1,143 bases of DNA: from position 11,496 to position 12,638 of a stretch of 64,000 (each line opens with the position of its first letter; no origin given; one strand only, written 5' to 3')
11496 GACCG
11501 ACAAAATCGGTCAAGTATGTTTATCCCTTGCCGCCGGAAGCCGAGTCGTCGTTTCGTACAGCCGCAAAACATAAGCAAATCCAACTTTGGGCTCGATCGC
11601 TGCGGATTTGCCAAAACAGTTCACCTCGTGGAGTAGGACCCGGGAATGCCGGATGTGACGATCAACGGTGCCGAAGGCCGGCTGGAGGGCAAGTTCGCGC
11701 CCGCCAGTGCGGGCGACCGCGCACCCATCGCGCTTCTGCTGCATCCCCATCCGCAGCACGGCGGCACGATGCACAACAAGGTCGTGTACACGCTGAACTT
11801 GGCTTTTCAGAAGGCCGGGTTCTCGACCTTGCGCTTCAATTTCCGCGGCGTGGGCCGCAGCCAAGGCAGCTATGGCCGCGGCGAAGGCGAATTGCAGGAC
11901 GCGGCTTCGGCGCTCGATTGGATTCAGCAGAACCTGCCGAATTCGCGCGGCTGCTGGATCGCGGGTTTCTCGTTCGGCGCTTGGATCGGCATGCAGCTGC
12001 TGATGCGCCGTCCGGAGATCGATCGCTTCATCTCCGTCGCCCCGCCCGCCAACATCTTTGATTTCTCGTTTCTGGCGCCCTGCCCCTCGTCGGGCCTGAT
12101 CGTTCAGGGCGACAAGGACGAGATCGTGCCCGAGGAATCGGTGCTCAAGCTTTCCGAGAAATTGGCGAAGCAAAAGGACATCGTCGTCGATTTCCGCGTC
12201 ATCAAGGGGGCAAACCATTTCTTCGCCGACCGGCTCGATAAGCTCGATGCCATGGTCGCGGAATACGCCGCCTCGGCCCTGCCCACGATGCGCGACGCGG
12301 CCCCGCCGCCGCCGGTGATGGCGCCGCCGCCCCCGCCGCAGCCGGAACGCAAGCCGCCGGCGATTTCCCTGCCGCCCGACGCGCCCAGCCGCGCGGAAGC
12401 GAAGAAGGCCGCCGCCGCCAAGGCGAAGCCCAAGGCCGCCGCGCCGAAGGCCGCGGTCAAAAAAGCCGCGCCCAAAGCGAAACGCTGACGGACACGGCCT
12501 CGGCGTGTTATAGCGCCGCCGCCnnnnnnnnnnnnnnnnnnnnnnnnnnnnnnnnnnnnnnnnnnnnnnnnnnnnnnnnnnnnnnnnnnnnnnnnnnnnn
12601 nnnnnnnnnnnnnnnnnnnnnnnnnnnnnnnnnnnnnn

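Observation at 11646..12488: Histone-H1-like AKP-rich tracts on an alpha/beta hydrolase (C-terminal); possibly also on the phasin (N-terminal, 49462-49662)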

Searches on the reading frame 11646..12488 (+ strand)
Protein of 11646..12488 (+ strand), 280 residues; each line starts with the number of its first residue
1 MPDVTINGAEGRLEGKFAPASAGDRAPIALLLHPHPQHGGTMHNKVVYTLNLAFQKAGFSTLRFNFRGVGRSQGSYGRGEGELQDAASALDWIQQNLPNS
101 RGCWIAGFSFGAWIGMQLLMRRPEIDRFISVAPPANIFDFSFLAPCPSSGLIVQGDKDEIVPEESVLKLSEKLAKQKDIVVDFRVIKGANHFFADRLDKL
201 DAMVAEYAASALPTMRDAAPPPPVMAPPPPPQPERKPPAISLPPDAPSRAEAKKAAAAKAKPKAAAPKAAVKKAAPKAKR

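Call 3: search_protein_families(library=pfam, proteins=[window:11646-12488:+], max_evalue=0.01)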
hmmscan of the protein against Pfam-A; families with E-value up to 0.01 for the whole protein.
window:11646-12488:+ (280 aa): 7 families
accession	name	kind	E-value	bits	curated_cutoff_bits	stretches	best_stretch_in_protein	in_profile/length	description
PF00561.26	Abhydrolase_1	-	6.6e-13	49.3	25.8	1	38-135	7-106/245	alpha/beta hydrolase fold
PF12146.15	Hydrolase_4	-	1.6e-11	44.4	27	1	38-135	11-111/239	Serine aminopeptidase, S33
PF02129.25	Peptidase_S15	-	5e-09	36.7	23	1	22-138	15-133/262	X-Pro dipeptidyl-peptidase (S15 family)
PF00326.27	Peptidase_S9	-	8.3e-08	32.4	22.6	1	149-201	146-197/213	Prolyl oligopeptidase family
PF12697.13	Abhydrolase_6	-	2.3e-06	28.9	26.3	1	38-258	5-189/217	Alpha/beta hydrolase family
PF01738.24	DLH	-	6.4e-06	26.3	21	1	88-206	83-200/217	Dienelactone hydrolase family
PF20408.4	Abhydrolase_11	-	0.00053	20.2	27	1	39-196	12-170/193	Alpha/beta hydrolase domain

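Call 4: search_protein_families(library=ncbifam, proteins=[window:11646-12488:+], max_evalue=0.01)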
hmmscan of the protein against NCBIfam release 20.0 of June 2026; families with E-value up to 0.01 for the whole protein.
window:11646-12488:+ (280 aa): 6 families
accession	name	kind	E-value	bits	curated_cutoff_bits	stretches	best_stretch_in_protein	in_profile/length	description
NF058544.1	IVPilMotSglTMyx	equivalog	2.7e-25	89.4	300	1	20-207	25-203/210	type IV pili motility protein SglT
NF047920.1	lactonase_UilS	equivalog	1.2e-07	31.7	400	1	46-117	40-114/285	UilS family quorum-quenching N-acyl-homoserine lactonase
TIGR03100.1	hydr1_PEP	hypoth_equivalog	1.5e-06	27.8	168.45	1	49-108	48-107/274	hydrolase 1, exosortase A system-associated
NF051488.1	bifunc_PcaDC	exception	4.4e-05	22.8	390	1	55-124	35-101/375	bifunctional 3-oxoadipate enol-lactonase/4-carboxymuconolactone decarboxylase PcaDC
TIGR00976.1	CocE_NonD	subfamily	5.9e-05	22.3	66.3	1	18-123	15-119/550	CocE/NonD family hydrolase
NF050089.1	i_nPHAscl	equivalog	0.00052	19.2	300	0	151-204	234-284/288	intracellular short-chain-length polyhydroxyalkanoate depolymerase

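Call 5: find_homologous_proteins(query=window:11646-12488:+)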
Query window:11646-12488:+ (280 aa): 8000 proteins with E <= 0.001 among 8000 candidates; the best 120 are listed.
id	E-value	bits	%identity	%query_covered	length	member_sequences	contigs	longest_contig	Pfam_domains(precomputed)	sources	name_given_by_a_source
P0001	1.2e-180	617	99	100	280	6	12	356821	PF02129.25,PF00326.28,PF12697.14,PF01738.25,PF00561.27,PF12146.16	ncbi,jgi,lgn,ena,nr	ncbi:MAG: alpha/beta hydrolase [Tagaea sp. CACIAM 22H2]|nr:alpha/beta hydrolase [Tagaea sp. CACIAM 2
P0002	8.7e-180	614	99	100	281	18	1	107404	PF02129.25,PF00326.28,PF12697.14,PF01738.25,PF00561.27,PF12146.16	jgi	-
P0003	3.3e-158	543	87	97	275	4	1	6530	PF02129.25,PF00326.28,PF12697.14,PF01738.25,PF00561.27,PF12146.16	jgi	jgi:uncharacterized protein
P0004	1.6e-153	528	87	90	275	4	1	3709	PF02129.25,PF00326.28,PF20408.5,PF12697.14,PF01738.25,PF00561.27,PF12146.16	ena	-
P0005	5.6e-152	523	88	89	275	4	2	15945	PF02129.25,PF00326.28,PF20408.5,PF12697.14,PF01738.25,PF00561.27,PF12146.16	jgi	jgi:alpha/beta superfamily hydrolase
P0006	1.3e-150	518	86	89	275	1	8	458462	PF02129.25,PF00326.28,PF20408.5,PF12697.14,PF01738.25,PF00561.27,PF12146.16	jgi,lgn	jgi:uncharacterized protein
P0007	6.3e-150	516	86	89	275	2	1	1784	PF02129.25,PF00326.28,PF12697.14,PF01738.25,PF00561.27,PF12146.16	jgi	jgi:uncharacterized protein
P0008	1.2e-128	446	86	75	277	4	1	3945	PF02129.25,PF00326.28,PF12697.14,PF01738.25,PF00561.27,PF12146.16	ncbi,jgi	jgi:alpha/beta superfamily hydrolase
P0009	4.9e-126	438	85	75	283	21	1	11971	PF02129.25,PF00326.28,PF12697.14,PF01738.25,PF00561.27,PF12146.16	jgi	jgi:uncharacterized protein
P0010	4.5e-125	434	84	75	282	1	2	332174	PF02129.25,PF00326.28,PF12697.14,PF01738.25,PF00561.27,PF12146.16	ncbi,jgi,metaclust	metaclust:\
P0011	1.1e-124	433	83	75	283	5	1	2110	PF02129.25,PF00326.28,PF12697.14,PF01738.25,PF00561.27,PF12146.16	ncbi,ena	-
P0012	4.3e-124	431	82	75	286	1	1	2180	PF02129.25,PF00326.28,PF00561.27,PF12146.16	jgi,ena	-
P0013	1.6e-123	429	83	75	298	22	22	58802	PF02129.25,PF00326.28,PF00561.27,PF12146.16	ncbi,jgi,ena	jgi:hypothetical protein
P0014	3.2e-123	428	82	75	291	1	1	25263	PF02129.25,PF00326.28,PF00561.27,PF12146.16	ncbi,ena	-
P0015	5.1e-123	428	82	75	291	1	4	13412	PF02129.25,PF00326.28,PF00561.27,PF12146.16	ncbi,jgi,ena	jgi:alpha/beta superfamily hydrolase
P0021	1.3e-111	390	75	76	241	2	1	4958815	PF02129.25,PF00326.28,PF12697.14,PF01738.25,PF00561.27,PF12146.16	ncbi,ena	-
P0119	1.2e-96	341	70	78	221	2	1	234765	PF02129.25,PF00326.28,PF12697.14,PF00561.27,PF12146.16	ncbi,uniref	ncbi:alpha/beta hydrolase [Inquilinus sp. CAU 1745]|uniref:alpha/beta hydrolase n=1 Tax=Inquilinus s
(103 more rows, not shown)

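Call 8: search_solved_structures(query=window:11646-12488:+, max_evalue=0.001, show_alignments=2)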
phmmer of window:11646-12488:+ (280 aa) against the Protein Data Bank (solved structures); distinct sequences matched with E-value up to 0.001: 14.
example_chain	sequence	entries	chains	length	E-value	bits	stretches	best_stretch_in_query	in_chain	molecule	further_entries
2i3d_A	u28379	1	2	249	1.5e-84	286.7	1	1-208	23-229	Hypothetical protein Atu1826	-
3trd_A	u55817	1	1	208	7.7e-44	153.1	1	3-204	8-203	Alpha/beta hydrolase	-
2fuk_A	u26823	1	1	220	1e-32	116.6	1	26-199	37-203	XC6422 protein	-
9pjb_A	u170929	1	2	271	5.6e-11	45.3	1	23-120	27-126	MHETase MHT043-5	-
9w30_A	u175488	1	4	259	4.7e-09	39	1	18-137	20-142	Alpha/beta superfamily hydrolase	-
8b4u_A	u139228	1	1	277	2.4e-08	36.7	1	24-121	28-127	Alpha/beta hydrolase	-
7wwh_A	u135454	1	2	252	2.6e-08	36.6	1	21-140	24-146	Alpha/beta hydrolase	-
9pir_A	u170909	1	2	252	3.1e-07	33.1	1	23-137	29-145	Alpha/beta fold hydrolase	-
5g59_A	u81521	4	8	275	3.4e-07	32.9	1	55-135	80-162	ESTERASE | Uncharacterized protein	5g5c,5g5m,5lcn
9pic_A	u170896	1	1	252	4.2e-07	32.6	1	23-137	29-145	Alpha/beta fold hydrolase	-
9pid_A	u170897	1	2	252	5.3e-07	32.3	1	23-136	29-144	Alpha/beta fold hydrolase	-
9h0z_A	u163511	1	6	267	4.9e-06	29.1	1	18-140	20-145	Serine aminopeptidase S33 domain-containing protein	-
7q4h_A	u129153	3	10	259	1.6e-05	27.4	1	17-139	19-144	Hydrolase_4 domain-containing protein | Serine aminopeptidase S33 domain-containing protein | Prolyl oligopeptidase family protein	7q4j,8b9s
2wtm_A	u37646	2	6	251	0.00031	23.2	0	19-138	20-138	EST1E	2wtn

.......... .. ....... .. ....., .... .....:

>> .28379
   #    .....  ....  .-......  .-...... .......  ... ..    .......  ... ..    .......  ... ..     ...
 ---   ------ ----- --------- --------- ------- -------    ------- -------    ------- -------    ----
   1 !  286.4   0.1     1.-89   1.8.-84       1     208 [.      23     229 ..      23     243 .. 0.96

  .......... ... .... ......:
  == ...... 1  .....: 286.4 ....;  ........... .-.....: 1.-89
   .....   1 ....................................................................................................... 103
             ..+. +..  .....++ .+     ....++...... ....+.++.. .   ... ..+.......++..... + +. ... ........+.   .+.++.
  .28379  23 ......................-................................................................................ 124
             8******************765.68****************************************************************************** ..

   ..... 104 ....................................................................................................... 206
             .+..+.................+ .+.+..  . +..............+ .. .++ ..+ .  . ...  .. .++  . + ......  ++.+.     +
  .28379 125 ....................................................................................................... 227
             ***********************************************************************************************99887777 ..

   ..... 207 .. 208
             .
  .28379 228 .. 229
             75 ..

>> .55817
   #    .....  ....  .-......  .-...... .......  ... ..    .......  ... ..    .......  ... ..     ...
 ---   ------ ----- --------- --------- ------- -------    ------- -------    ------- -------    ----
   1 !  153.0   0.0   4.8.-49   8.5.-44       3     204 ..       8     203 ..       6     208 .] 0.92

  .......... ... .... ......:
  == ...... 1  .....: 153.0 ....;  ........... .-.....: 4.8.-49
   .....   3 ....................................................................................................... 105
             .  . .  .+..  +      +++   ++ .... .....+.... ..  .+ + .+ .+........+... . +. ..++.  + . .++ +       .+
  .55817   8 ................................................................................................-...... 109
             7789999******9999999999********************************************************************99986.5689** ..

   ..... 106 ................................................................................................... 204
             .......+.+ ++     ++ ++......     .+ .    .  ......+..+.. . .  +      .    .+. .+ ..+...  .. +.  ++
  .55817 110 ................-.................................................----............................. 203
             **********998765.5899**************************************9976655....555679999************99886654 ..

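Call 11: find_encoding_contigs(protein=window:11646-12488:+, flank=10000, max_places=3)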
Protein window:11646-12488:+ (280 aa): 6 contigs read that carry it; 3 places shown.
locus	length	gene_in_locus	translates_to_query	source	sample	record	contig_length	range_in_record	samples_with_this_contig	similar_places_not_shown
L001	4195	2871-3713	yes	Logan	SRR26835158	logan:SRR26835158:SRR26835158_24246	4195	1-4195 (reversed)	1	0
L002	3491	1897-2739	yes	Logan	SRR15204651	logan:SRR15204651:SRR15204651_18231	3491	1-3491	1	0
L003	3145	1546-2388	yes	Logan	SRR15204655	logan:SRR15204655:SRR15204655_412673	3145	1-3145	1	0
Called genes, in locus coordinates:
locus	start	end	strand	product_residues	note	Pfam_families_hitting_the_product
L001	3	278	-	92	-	?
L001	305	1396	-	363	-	PF00266:Aminotran_5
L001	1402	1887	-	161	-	PF02082:Rrf2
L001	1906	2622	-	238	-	PF06426:SATase_N (weak), PF00132:Hexapep (weak)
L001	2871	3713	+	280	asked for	PF02129:Peptidase_S15, PF12697:Abhydrolase_6 (weak), PF00561:Abhydrolase_1, PF12146:Hydrolase_4, PF00326:Peptidase_S9 (faint), PF01738:DLH (weak)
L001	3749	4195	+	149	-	?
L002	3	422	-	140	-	?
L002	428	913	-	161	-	PF02082:Rrf2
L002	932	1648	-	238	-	PF06426:SATase_N (weak), PF00132:Hexapep (weak)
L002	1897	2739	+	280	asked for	PF02129:Peptidase_S15, PF12697:Abhydrolase_6 (weak), PF00561:Abhydrolase_1, PF12146:Hydrolase_4, PF00326:Peptidase_S9 (faint), PF01738:DLH (weak)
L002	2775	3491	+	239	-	?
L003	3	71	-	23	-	?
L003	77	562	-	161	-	PF02082:Rrf2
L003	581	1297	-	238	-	PF06426:SATase_N (weak), PF00132:Hexapep (weak)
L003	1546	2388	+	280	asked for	PF02129:Peptidase_S15, PF12697:Abhydrolase_6 (weak), PF00561:Abhydrolase_1, PF12146:Hydrolase_4, PF00326:Peptidase_S9 (faint), PF01738:DLH (weak)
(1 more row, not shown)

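Call 13: find_encoding_contigs(protein=P0021, flank=6000, max_places=1)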
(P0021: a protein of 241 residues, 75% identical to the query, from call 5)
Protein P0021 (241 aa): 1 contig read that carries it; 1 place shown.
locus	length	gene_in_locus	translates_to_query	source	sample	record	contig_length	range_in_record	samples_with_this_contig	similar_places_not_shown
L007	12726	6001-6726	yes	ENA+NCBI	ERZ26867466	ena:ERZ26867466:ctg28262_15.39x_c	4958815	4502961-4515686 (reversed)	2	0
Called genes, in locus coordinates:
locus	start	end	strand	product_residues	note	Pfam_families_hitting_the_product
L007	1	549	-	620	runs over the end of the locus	PF00012:HSP70, PF06723:MreB_Mbl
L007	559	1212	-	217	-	PF18256:HscB_4_cys (faint), PF00226:DnaJ (weak), PF07743:HSCB_C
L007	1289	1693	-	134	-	PF01521:Fe-S_biosyn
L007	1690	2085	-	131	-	PF01592:NifU_N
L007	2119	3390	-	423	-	PF00266:Aminotran_5, PF00155:Aminotran_1_2, PF01041:DegT_DnrJ_EryC1 (weak), PF01212:Beta_elim_lyase (weak)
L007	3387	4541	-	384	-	PF00155:Aminotran_1_2, PF00266:Aminotran_5, PF01212:Beta_elim_lyase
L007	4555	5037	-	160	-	PF02082:Rrf2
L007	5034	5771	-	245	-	PF06426:SATase_N (weak), PF00132:Hexapep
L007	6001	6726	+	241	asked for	PF02129:Peptidase_S15, PF00561:Abhydrolase_1, PF12697:Abhydrolase_6 (weak), PF12146:Hydrolase_4, PF00326:Peptidase_S9 (faint), PF01738:DLH (weak)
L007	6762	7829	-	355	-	PF03702:AnmK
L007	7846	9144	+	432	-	PF00579:tRNA-synt_1b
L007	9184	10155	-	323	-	PF13379:NMT1_2, PF09084:NMT1, PF12974:Phosphonate-bd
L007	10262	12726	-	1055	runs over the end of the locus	PF13116:YhdP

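Call 14: find_encoding_contigs(protein=P0119, flank=6000, max_places=1)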
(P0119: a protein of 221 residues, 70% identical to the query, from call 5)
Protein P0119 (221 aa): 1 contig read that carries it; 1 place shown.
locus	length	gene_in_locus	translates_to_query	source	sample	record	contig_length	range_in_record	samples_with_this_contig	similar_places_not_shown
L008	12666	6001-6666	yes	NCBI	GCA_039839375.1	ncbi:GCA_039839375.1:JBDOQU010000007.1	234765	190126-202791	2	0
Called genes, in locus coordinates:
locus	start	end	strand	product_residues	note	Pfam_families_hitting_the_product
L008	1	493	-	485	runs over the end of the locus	PF19295:SufBD_N, PF01458:SUFBD_core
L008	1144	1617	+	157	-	PF06983:3-dmu-9_3-mt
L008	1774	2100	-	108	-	PF00111:Fer2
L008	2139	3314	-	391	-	PF00266:Aminotran_5, PF01212:Beta_elim_lyase (weak), PF01041:DegT_DnrJ_EryC1 (weak)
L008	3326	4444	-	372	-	PF00266:Aminotran_5, PF01212:Beta_elim_lyase (weak)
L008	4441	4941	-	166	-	PF02082:Rrf2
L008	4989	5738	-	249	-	PF00132:Hexapep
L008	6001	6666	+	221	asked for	PF02129:Peptidase_S15, PF12697:Abhydrolase_6 (weak), PF12146:Hydrolase_4, PF00561:Abhydrolase_1, PF00326:Peptidase_S9 (faint)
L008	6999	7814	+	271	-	PF12281:NTP_transf_8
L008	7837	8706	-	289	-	PF03705:CheR_N, PF01739:CheR, PF13649:Methyltransf_25 (faint), PF08242:Methyltransf_12 (weak)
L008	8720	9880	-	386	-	PF00072:Response_reg, PF01339:CheB_methylest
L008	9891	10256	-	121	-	PF00072:Response_reg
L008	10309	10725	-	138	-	PF01584:CheW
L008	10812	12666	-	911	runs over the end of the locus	PF01627:Hpt, PF02895:H-kinase_dim, PF02518:HATPase_c, PF01584:CheW, PF00072:Response_reg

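Call 15: find_encoding_contigs(protein=P0013, flank=6000, max_places=2)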
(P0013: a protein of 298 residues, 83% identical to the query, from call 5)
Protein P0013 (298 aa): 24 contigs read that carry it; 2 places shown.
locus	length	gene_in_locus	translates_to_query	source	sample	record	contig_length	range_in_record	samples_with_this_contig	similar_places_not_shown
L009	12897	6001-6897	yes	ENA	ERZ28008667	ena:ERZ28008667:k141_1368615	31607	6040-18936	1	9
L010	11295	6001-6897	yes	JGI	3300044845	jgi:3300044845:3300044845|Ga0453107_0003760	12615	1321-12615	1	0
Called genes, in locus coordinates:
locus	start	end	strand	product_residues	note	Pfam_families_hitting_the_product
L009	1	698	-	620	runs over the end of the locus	PF00012:HSP70, PF06723:MreB_Mbl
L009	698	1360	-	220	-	PF07743:HSCB_C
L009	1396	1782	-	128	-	PF01521:Fe-S_biosyn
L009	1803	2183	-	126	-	PF01592:NifU_N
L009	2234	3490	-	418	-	PF00266:Aminotran_5, PF00155:Aminotran_1_2, PF01212:Beta_elim_lyase, PF01041:DegT_DnrJ_EryC1 (weak)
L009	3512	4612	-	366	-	PF00266:Aminotran_5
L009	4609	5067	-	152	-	PF02082:Rrf2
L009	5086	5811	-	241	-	PF06426:SATase_N (weak), PF00132:Hexapep (weak)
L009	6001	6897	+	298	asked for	PF02129:Peptidase_S15, PF00561:Abhydrolase_1 (weak), PF12146:Hydrolase_4, PF00326:Peptidase_S9 (faint)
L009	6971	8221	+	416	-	PF00579:tRNA-synt_1b, PF22421:SYY_C-terminal (weak)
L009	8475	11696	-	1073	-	PF05359:DUF748 (weak), PF13116:YhdP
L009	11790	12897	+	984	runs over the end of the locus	PF03445:DUF294 (faint), PF03710:GlnE, PF08335:GlnD_UR_UTase, PF03710:GlnE, PF08335:GlnD_UR_UTase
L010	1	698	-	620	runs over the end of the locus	PF00012:HSP70, PF06723:MreB_Mbl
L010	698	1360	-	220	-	PF07743:HSCB_C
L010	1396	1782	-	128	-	PF01521:Fe-S_biosyn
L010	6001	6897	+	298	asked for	PF02129:Peptidase_S15, PF00561:Abhydrolase_1 (weak), PF12146:Hydrolase_4, PF00326:Peptidase_S9 (faint)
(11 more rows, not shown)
